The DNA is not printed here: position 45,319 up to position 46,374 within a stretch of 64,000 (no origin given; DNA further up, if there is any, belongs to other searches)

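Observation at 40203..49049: Candidate peptidoglycan-scavenging system with SpmAB as the peptide importer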

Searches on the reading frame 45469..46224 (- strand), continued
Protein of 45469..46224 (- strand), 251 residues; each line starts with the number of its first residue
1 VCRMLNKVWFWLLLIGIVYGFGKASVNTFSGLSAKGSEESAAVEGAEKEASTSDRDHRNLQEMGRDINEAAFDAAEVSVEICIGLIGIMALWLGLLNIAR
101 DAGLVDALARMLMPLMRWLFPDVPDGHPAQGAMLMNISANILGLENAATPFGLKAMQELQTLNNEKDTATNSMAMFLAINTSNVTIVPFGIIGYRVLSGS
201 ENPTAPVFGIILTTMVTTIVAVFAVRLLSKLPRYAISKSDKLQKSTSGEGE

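Call 20: search_protein_families(library=pfam, proteins=[L079:11058-13622:+, L073:1128-3611:+, L071:8487-9680:-, L070:6018-7253:+, L017:12282-13985:+, L048:8062-9777:-, L075:8605-9915:+, L078:7330-8121:+, L049:13815-14576:+, L035:14736-15896:+], max_evalue=0.001)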
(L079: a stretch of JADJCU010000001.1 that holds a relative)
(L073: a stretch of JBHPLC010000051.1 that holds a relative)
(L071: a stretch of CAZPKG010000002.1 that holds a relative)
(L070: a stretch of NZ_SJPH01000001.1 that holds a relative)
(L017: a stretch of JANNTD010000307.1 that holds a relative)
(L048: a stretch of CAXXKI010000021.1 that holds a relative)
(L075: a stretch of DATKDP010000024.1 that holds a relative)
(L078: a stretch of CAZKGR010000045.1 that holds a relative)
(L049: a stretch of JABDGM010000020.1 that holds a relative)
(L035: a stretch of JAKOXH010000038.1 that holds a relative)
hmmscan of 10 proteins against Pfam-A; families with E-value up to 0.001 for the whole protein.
L079:11058-13622:+ (854 aa): 5 families
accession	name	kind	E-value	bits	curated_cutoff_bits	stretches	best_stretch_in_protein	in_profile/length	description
PF00326.27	Peptidase_S9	-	1.5e-39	136.1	22.6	1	630-840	3-212/213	Prolyl oligopeptidase family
PF02129.25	Peptidase_S15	-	6.5e-07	29.7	23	1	601-737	9-143/262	X-Pro dipeptidyl-peptidase (S15 family)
PF20434.5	BD-FAE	-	0.00012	22.2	26.8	1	713-794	130-212/215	BD-FAE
PF01738.24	DLH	-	0.00015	21.9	21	1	671-822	76-194/217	Dienelactone hydrolase family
PF12146.15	Hydrolase_4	-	0.00016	21.5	27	0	766-799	186-219/239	Serine aminopeptidase, S33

L073:1128-3611:+ (827 aa): 6 families
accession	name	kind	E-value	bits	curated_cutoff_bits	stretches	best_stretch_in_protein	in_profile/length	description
PF17764.6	PriA_3primeBD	-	8.1e-24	83.8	22.7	1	15-110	1-96/96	3'DNA-binding domain (3'BD)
PF18074.6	PriA_C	-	8.6e-20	71.8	26.9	1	724-823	1-95/95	Primosomal protein N C-terminal domain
PF00270.35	DEAD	-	4.2e-15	56.3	26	1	286-449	4-163/167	DEAD/DEAH box helicase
PF04851.21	ResIII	-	4.4e-14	53.2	22.5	1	281-445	3-162/164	Type III restriction enzyme, res subunit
PF00271.37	Helicase_C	-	8.4e-11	42.5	23.5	1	588-680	32-109/110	Helicase conserved C-terminal domain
PF18319.7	Zn_ribbon_PriA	-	1.4e-09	38.1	26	1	537-562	1-26/27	PriA DNA helicase Cys-rich region (CRR) domain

L071:8487-9680:- (397 aa): 1 family
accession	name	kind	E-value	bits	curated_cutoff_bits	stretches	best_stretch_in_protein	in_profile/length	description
PF04551.19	GcpE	-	3.3e-148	493.7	32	1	39-377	2-340/343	GcpE protein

L070:6018-7253:+ (411 aa): 4 families
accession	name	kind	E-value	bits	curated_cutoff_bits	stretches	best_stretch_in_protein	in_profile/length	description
PF13377.12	Peripla_BP_3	-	1.1e-31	110.6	26.5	1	126-290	2-167/167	Periplasmic binding protein-like domain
PF12833.13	HTH_18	-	2e-18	66.9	33.6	1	322-398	3-79/80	Helix-turn-helix domain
PF00165.29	HTH_AraC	-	4.6e-11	43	26.6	1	363-398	8-42/42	Bacterial regulatory helix-turn-helix proteins, AraC family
PF22177.2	PBP1_XylR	-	0.00013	22.6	27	1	25-104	2-81/98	XylR N-terminal domain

L017:12282-13985:+ (567 aa): 1 family
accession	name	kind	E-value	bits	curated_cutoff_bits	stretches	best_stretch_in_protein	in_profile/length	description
PF03553.21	Na_H_antiporter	-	1e-28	100.9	23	2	422-536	197-300/303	Na+/H+ antiporter family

L048:8062-9777:- (571 aa): 2 families
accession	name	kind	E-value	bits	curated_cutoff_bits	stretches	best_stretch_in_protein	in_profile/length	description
PF01839.29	FG-GAP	-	3.7e-39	132.4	22.1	5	116-151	2-36/37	FG-GAP repeat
PF13517.12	FG-GAP_3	-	1.3e-15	58.1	26.9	1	56-134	1-61/61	FG-GAP-like repeat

L075:8605-9915:+ (436 aa): 2 families
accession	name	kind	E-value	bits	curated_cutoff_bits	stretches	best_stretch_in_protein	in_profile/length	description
PF13520.12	AA_permease_2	-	1.9e-29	103.3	27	1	20-387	2-386/427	Amino acid permease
PF00324.27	AA_permease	-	3.4e-27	95.7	24.6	1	24-402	2-417/470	Amino acid permease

L078:7330-8121:+ (263 aa): 4 families
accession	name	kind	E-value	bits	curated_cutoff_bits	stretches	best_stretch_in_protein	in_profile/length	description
PF12804.13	NTP_transf_3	-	3e-15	57.2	27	1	18-150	1-123/160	MobA-like NTP transferase domain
PF00483.29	NTP_transferase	-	2.9e-10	40.6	21.2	1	18-144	2-129/245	Nucleotidyl transferase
PF20202.4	DUF6564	-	1.6e-05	25.1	25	1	48-137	17-110/230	Domain of unknown function (DUF6564)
PF01128.25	IspD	-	0.00061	20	27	1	16-75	1-58/221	2-C-methyl-D-erythritol 4-phosphate cytidylyltransferase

L049:13815-14576:+ (253 aa): 1 family
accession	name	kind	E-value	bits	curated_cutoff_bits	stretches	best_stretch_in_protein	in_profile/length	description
PF06439.18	3keto-disac_hyd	-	1.9e-37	129.6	26.8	1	34-235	2-186/187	3-keto-disaccharide hydrolase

L035:14736-15896:+ (386 aa): 1 family
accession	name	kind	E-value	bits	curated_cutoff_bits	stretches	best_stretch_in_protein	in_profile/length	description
PF14486.12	DUF4432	-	5.8e-93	311.4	32.5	1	45-349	2-302/304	Domain of unknown function (DUF4432)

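Call 22: search_protein_families(library=pfam, proteins=[L008:7856-8791:+, L008:8788-9765:+, L019:19453-20547:-, L037:15942-17084:-, L022:18341-19384:-, L022:54-947:+, L046:858-2432:+, L003:12532-14115:+, L043:3384-4496:+, L071:13920-18923:+], max_evalue=0.001)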
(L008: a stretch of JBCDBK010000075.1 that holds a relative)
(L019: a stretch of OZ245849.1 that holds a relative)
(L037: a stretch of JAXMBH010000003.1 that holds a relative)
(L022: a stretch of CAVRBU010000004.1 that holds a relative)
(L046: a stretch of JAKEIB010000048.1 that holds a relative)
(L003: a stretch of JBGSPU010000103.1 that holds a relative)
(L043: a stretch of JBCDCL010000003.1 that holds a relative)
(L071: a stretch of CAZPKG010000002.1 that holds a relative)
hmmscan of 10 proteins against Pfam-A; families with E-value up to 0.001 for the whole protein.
L008:7856-8791:+ (311 aa): 5 families
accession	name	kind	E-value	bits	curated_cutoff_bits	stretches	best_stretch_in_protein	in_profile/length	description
PF22645.1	GKRP_SIS_N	-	1.1e-19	70.7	27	1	54-160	2-112/113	Glucokinase regulatory protein N-terminal SIS domain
PF13580.11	SIS_2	-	7e-09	36.3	27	1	45-171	12-137/138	SIS domain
PF22198.1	GKRP_SIS_2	-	2.2e-07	31.3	27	1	53-112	6-65/191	Glucokinase regulatory protein, second SIS domain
PF01380.27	SIS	-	2.9e-07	30.8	25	1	137-215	53-129/131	SIS domain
PF20741.3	GKRP-like_C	-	0.00021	22.2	27.7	0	228-260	2-34/100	C-terminal lid domain of glucokinase regulatory protein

L008:8788-9765:+ (325 aa): 1 family
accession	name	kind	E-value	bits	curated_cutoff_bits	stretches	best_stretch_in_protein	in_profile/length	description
PF01869.26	BcrAD_BadFG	-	2.7e-33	116.1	31.5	1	19-302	1-252/271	BadF/BadG/BcrA/BcrD ATPase family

L019:19453-20547:- (364 aa): 1 family
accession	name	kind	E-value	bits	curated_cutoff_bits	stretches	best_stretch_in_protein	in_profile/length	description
PF03702.20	AnmK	-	4.9e-84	283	24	1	12-359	3-363/367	Anhydro-N-acetylmuramic acid kinase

L037:15942-17084:- (380 aa): 4 families
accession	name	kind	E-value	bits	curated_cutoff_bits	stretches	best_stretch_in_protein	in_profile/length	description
PF22725.1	GFO_IDH_MocA_C3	-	4.8e-28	98.1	27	1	143-280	3-123/124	GFO/IDH/MocA C-terminal domain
PF01408.29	GFO_IDH_MocA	-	1.7e-27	96.9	24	1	7-131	1-118/120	Oxidoreductase family, NAD-binding Rossmann fold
PF02894.22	GFO_IDH_MocA_C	-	2.7e-18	67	22.9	1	145-379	1-218/218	Oxidoreductase family, C-terminal alpha/beta domain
PF22685.1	Gal80p_C-like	-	0.00089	19.9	29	0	139-255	1-120/152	Gal80p, C-terminal domain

L022:18341-19384:- (347 aa): 1 family
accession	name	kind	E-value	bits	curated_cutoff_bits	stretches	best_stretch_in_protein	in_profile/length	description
PF01261.30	AP_endonuc_2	-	4.4e-14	53.2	31.1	1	46-234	9-169/249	Xylose isomerase-like TIM barrel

L022:54-947:+ (297 aa): 1 family
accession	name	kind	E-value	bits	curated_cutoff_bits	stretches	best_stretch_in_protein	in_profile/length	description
PF07690.21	MFS_1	-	0.00011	21.6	33.4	1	38-246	149-345/347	Major Facilitator Superfamily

L046:858-2432:+ (524 aa): 1 family
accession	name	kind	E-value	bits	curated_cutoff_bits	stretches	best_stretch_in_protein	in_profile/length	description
PF00933.27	Glyco_hydro_3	-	1.7e-78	264.7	27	1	17-337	3-315/316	Glycosyl hydrolase family 3 N terminal domain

L003:12532-14115:+ (527 aa): 1 family
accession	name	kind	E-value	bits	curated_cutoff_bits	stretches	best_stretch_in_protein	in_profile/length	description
PF02638.21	GHL10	-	8.5e-62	209.5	27.9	1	49-363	1-301/311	Glycosyl hydrolase-like 10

L043:3384-4496:+ (370 aa): 2 families
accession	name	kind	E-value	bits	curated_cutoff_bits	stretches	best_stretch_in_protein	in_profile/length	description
PF07596.16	SBP_bac_10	-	4.9e-44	151.8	23.3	1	38-345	1-267/268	Protein of unknown function (DUF1559)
PF07963.17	N_methyl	-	5.9e-05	22.9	21.2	1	13-34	6-27/27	Prokaryotic N-terminal methylation motif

L071:13920-18923:+ (1667 aa): 9 families
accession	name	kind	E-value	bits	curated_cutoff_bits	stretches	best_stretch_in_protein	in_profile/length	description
PF01364.23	Peptidase_C25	-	3.9e-28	99.2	23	1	248-567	5-373/374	Peptidase family C25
PF08126.16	Propeptide_C25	-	6.9e-15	55.1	22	1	77-201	47-177/205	Propeptide_C25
PF13620.12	CarboxypepD_reg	-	1.5e-14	54.5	32.3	1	1143-1219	2-81/82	Carboxypeptidase regulatory-like domain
PF18962.6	Por_Secre_tail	-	3.7e-11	43.6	27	1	1589-1664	2-74/75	Secretion system C-terminal sorting domain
PF13715.12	CarbopepD_reg_2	-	8.4e-10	39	32.2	1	1144-1217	2-74/88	CarboxypepD_reg-like domain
PF06119.19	NIDO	-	2.5e-05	24.8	25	1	974-1039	2-61/186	Nidogen-like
PF13860.13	FlgD_ig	-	0.0003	21.1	27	0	1597-1652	12-73/79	FlgD Ig-like domain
PF13585.12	CHU_C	-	0.00041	20.9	27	0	1598-1654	19-72/86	CHU_C Type IX secretion signal domain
PF14686.12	fn3_3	-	0.00061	19.9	24.4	0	1141-1208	3-68/75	Polysaccharide lyase family 4, domain II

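Call 26: search_protein_families(library=ncbifam, proteins=[L004:14188-15516:+, L050:11429-12502:-, L004:17388-18473:+, L070:16821-18089:+, L019:12355-13353:+, L004:7322-8593:+, L008:3779-6133:-, L022:4836-6953:+, L022:3698-4786:+], max_evalue=0.00001)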
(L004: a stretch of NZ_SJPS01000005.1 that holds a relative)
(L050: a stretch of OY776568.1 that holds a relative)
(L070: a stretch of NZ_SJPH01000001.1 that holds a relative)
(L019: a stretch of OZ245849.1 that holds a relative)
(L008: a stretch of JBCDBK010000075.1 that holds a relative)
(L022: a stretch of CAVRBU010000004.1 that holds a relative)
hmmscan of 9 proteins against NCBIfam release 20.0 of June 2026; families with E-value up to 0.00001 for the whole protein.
L004:14188-15516:+ (442 aa): 4 families
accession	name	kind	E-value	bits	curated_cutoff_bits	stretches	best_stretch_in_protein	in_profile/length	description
TIGR00901.2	2A0125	subfamily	6.3e-57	193.1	350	1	25-419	12-414/417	AmpG family muropeptide MFS transporter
NF008867.0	PRK11902.1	equivalog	5.2e-31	108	656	1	25-418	21-399/419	muropeptide transporter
NF008238.0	PRK11010.1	equivalog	7.4e-28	97.6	756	1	26-428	21-408/492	muropeptide MFS transporter AmpG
TIGR02718.1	sider_RhtX_FptX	subfamily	4.6e-20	71.9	356.15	1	23-407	7-375/390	RhtX/FptX family siderophore transporter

L050:11429-12502:- (357 aa): 17 families
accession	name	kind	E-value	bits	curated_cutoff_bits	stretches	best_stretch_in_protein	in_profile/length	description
NF042940.1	racemase_DgcA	equivalog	3.4e-68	230.2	400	1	27-345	7-317/323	N-acetyl-D-Glu racemase DgcA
NF041118.1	A_G_epim_Thtga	equivalog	3.1e-40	138.3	500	1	18-340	9-336/341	L-Ala-D/L-Glu epimerase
NF011708.0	PRK15129.1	equivalog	5.5e-40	137.3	343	1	27-342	16-319/321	L-Ala-D/L-Glu epimerase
TIGR02534.1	mucon_cyclo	subfamily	9.6e-30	103.8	334.95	1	50-352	33-355/368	muconate/chloromuconate family cycloisomerase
NF043002.1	HProlDhtase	equivalog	2.6e-23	82.5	500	1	45-296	32-291/366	cis-3-hydroxy-L-proline dehydratase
TIGR01928.1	menC_lowGC_arch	equivalog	1e-22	80.6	200.65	1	48-316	25-300/325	o-succinylbenzoate synthase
NF002782.0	PRK02901.1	equivalog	2.8e-17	62.7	288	1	162-318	99-260/328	o-succinylbenzoate synthase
TIGR01927.1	menC_gam_Gplu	equivalog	4e-15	55.9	130.55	1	48-318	25-284/307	o-succinylbenzoate synthase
NF047820.1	TalGalacDh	equivalog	7.7e-15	54.7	500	1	82-316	73-323/371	L-talarate/galactarate dehydratase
NF003473.0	PRK05105.1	equivalog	6e-14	51.8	236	1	48-315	33-289/331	o-succinylbenzoate synthase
NF040866.1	AraD_Arch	equivalog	7.4e-14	51.5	650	1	48-326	36-329/372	arabinonate dehydratase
NF010624.0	PRK14017.1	equivalog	6.9e-11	41.8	311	1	53-290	23-278/382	galactonate dehydratase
NF043051.1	ManoateDhtManD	equivalog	8.1e-10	38.1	550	0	53-135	25-110/403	D-mannonate dehydratase ManD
NF040790.2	glucon_galact_dh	equivalog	5.6e-09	35.3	750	1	51-135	31-118/390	bifunctional D-gluconate/D-galactonate dehydratase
NF002739.0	PRK02714.1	equivalog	6e-09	35.8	259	1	163-313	131-287/320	o-succinylbenzoate synthase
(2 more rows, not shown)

L004:17388-18473:+ (361 aa): 1 family
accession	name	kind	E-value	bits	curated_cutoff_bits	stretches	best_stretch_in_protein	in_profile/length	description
NF041892.1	DgcN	equivalog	4.9e-81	272.2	480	1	27-349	9-324/326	N-acetyltransferase DgcN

L070:16821-18089:+ (422 aa): 0 families

L019:12355-13353:+ (332 aa): 9 families
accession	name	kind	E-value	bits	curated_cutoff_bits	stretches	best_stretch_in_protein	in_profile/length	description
TIGR01275.1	ACC_deam_rel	subfamily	4.4e-83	279.2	289.4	1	11-326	1-319/321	pyridoxal phosphate-dependent enzymes, D-cysteine desulfhydrase family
NF052482.1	sulfolyase_CuyA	equivalog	1.2e-78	264.3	450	1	9-327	7-330/332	D-cysteate sulfo-lyase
NF052537.1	CoM_syn_XcbE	exception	3.2e-73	246.7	450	1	6-323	4-322/322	coenzyme M biosynthesis enzyme XcbE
NF003030.0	PRK03910.1-3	equivalog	9e-61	205.9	429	1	9-327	14-334/338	D-cysteine desulfhydrase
NF010646.0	PRK14045.1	equivalog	2.6e-58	197.8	550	1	10-325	14-322/329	1-aminocyclopropane-1-carboxylate deaminase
NF003032.0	PRK03910.1-5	equivalog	7.2e-57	193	469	1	9-324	11-326/330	D-cysteine desulfhydrase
NF003029.0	PRK03910.1-1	equivalog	2.5e-52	178.3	610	1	9-324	10-324/328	D-cysteine desulfhydrase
TIGR01274.1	ACC_deam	equivalog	2e-46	158.7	392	1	10-324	7-330/337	1-aminocyclopropane-1-carboxylate deaminase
TIGR00263.1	trpB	equivalog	1.4e-07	30.9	392.45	1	14-182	47-206/385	tryptophan synthase subunit beta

L004:7322-8593:+ (423 aa): 7 families
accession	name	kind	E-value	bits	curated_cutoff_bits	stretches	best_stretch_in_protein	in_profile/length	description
TIGR01048.1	lysA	equivalog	2.1e-109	365.8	297.9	1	13-417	11-416/417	diaminopimelate decarboxylase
NF006515.0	PRK08961.1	equivalog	8.3e-69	232.5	802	1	24-396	500-859/861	bifunctional aspartate kinase/diaminopimelate decarboxylase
NF052544.1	OrLyDeCDokD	equivalog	2.9e-40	138.3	700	1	15-415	30-457/461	ornithine/lysine decarboxylase DokD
TIGR03099.1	dCO2ase_PEP1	hypoth_equivalog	5.6e-37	127.8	478.45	1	13-396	10-398/398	pyridoxal-dependent decarboxylase, exosortase A system-associated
TIGR01047.1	nspC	equivalog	1.5e-07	30.2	409.05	1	141-387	119-350/380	carboxynorspermidine decarboxylase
NF003763.0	PRK05354.1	equivalog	4.3e-07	28.8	369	1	137-285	197-347/636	biosynthetic arginine decarboxylase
TIGR01273.1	speA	equivalog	2.7e-06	26.1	624.1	1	137-284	189-338/624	arginine decarboxylase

L008:3779-6133:- (784 aa): 39 families (the best 25 are shown)
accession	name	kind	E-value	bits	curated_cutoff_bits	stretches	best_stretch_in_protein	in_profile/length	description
NF002968.0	PRK03642.1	equivalog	5.6e-47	160.5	385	1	22-373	11-397/432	penicillin binding protein PBP4B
NF052559.1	MthAcHydAcmB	equivalog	3.5e-24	85.3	550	1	53-311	9-289/391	methyl acetate hydrolase AcmB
NF007943.0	PRK10662.1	equivalog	2.4e-22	79.1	266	1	34-365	16-350/380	D-alanyl-D-alanine-carboxypeptidase/endopeptidase AmpH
NF038269.1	lipase_LipE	equivalog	2e-21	76.6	750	1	44-370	21-381/407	lipase LipE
NF033085.1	bla_class_C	equivalog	1.2e-17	63.7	415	1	53-340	7-280/356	class C beta-lactamase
NF052353.1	EstBLacLipLMycb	equivalog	5.9e-15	55.1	650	1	101-231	72-202/420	esterase/beta-lactamase LipL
NF041663.1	ampC_Sliq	exception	1.5e-14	53.7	860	1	49-306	23-270/378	cephalosporin-hydrolyzing class C beta-lactamase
NF000423.2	blaSRT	exception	6.4e-14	51.9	860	1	49-308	23-272/378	SRT/SST family class C beta-lactamase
NF033159.0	blaPAC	exception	2.2e-13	49.8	850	1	53-290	30-255/380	PAC family class C beta-lactamase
NF045671.1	blaPNC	exception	2.7e-13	49.5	750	1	10-298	10-282/401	PNC family class C beta-lactamase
NF012102.1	blaDHA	exception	9.9e-12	44.6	800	1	53-329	30-293/379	DHA family class C beta-lactamase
NF033575.1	blaRHO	exception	1.1e-11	44.3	825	1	56-307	34-274/380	RHO family class C beta-lactamase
NF009622.0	PRK13128.1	equivalog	1.1e-11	43.9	443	1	50-287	5-238/518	D-aminopeptidase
NF012173.1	CMY2-MIR-ACT-EC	exception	4.3e-11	42.2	680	1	54-329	32-294/380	CMY2/MIR/ACT/EC family class C beta-lactamase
NF041741.1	blaAMZ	exception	4.4e-11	42.7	825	1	50-292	29-264/396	AMZ family class C beta-lactamase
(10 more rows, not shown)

L022:4836-6953:+ (705 aa): 80 families (the best 25 are shown)
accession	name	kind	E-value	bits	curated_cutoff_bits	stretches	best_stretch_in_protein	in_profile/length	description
NF033103.1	bla_class_A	equivalog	1.4e-39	135.8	200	1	55-311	6-256/257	class A beta-lactamase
NF007445.0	PRK10001.1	equivalog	8.5e-39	133.4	765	1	420-685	31-283/400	serine-type D-Ala-D-Ala carboxypeptidase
NF008489.0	PRK11397.1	equivalog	1.8e-38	132.3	610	1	418-688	27-284/389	serine-type D-Ala-D-Ala carboxypeptidase DacD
NF008668.0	PRK11669.1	equivalog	3.4e-33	115.1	294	1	432-682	47-279/316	D-alanyl-D-alanine endopeptidase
NF008059.0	PRK10793.1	equivalog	6.4e-33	114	694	1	422-685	40-290/403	D-alanyl-D-alanine carboxypeptidase DacA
NF038258.2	PBP4_Staph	exception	3.9e-30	104.9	500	2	434-667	47-280/366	penicillin-binding protein PBP4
NF012099.1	SubclassA2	equivalog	1.4e-29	103.1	320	1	47-313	2-271/275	class A beta-lactamase, subclass A2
NF000471.1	vanY_of_D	exception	2.4e-28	99.4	625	1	435-677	106-345/354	transpeptidase-like D-Ala-D-Ala carboxypeptidase VanY-D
NF000447.2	bla-A_Chryseo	exception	3e-22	79.2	510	1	44-268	19-242/292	CGA/CIA family class A beta-lactamase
NF038273.1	strep_PBP3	exception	1.6e-19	70.3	490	1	433-671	33-272/407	D-alanyl-D-alanine carboxypeptidase PBP3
NF050797.1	blaCESS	exception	4e-17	62.5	525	1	17-269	10-253/296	CESS family extended-spectrum class A beta-lactamase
NF040472.1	blaPAD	exception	2.7e-16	59.7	575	1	16-259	6-245/297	PAD family carbapenem-hydrolyzing class A beta-lactamase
NF000446.2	blaCIA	exception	3e-16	59.2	640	1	47-263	22-237/292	CIA family extended-spectrum class A beta-lactamase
NF000232.1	lactamase_L2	exception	3.2e-16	59.7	540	1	18-278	11-270/303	L2 family extended-spectrum class A beta-lactamase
NF040467.1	blaRAA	exception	8.8e-16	57.8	590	1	47-313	22-289/290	RAA family extended-spectrum beta-lactamase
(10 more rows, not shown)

L022:3698-4786:+ (362 aa): 15 families
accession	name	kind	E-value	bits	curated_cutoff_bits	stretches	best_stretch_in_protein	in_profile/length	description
NF042940.1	racemase_DgcA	equivalog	4.7e-69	233.1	400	1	26-346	6-315/323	N-acetyl-D-Glu racemase DgcA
NF011708.0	PRK15129.1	equivalog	1.8e-43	148.8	343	1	28-344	11-318/321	L-Ala-D/L-Glu epimerase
NF041118.1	A_G_epim_Thtga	equivalog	9.7e-38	130.1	500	1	22-337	7-330/341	L-Ala-D/L-Glu epimerase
TIGR02534.1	mucon_cyclo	subfamily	7e-31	107.6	334.95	1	26-352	9-352/368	muconate/chloromuconate family cycloisomerase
TIGR01928.1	menC_lowGC_arch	equivalog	2e-29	102.7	200.65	1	25-328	2-308/325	o-succinylbenzoate synthase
NF043002.1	HProlDhtase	equivalog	3.6e-18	65.6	500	1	25-287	10-279/366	cis-3-hydroxy-L-proline dehydratase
NF002782.0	PRK02901.1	equivalog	5e-17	61.9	288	1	157-341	90-284/328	o-succinylbenzoate synthase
TIGR01927.1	menC_gam_Gplu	equivalog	6.6e-17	61.7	130.55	1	25-316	2-279/307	o-succinylbenzoate synthase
NF003473.0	PRK05105.1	equivalog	3.4e-16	59.2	236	1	26-315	11-286/331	o-succinylbenzoate synthase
NF002739.0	PRK02714.1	equivalog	1.2e-14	54.6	259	1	18-316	2-287/320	o-succinylbenzoate synthase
NF040866.1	AraD_Arch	equivalog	9.1e-11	41.3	650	1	20-259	9-258/372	arabinonate dehydratase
NF040790.2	glucon_galact_dh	equivalog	1.2e-10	40.8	750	1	47-166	26-148/390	bifunctional D-gluconate/D-galactonate dehydratase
NF047820.1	TalGalacDh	equivalog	1.9e-10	40.2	500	1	109-317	102-321/371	L-talarate/galactarate dehydratase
NF010624.0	PRK14017.1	equivalog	6.6e-09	35.3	311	1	114-302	82-287/382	galactonate dehydratase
NF011968.0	PRK15440.1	equivalog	2.1e-07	30.2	393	1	43-238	56-253/395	L-rhamnonate dehydratase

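Call 30: search_solved_structures(query=A1, max_evalue=1)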
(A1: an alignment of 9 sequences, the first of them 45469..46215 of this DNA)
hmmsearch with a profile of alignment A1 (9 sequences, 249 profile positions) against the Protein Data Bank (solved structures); distinct sequences matched with E-value up to 1: 0.
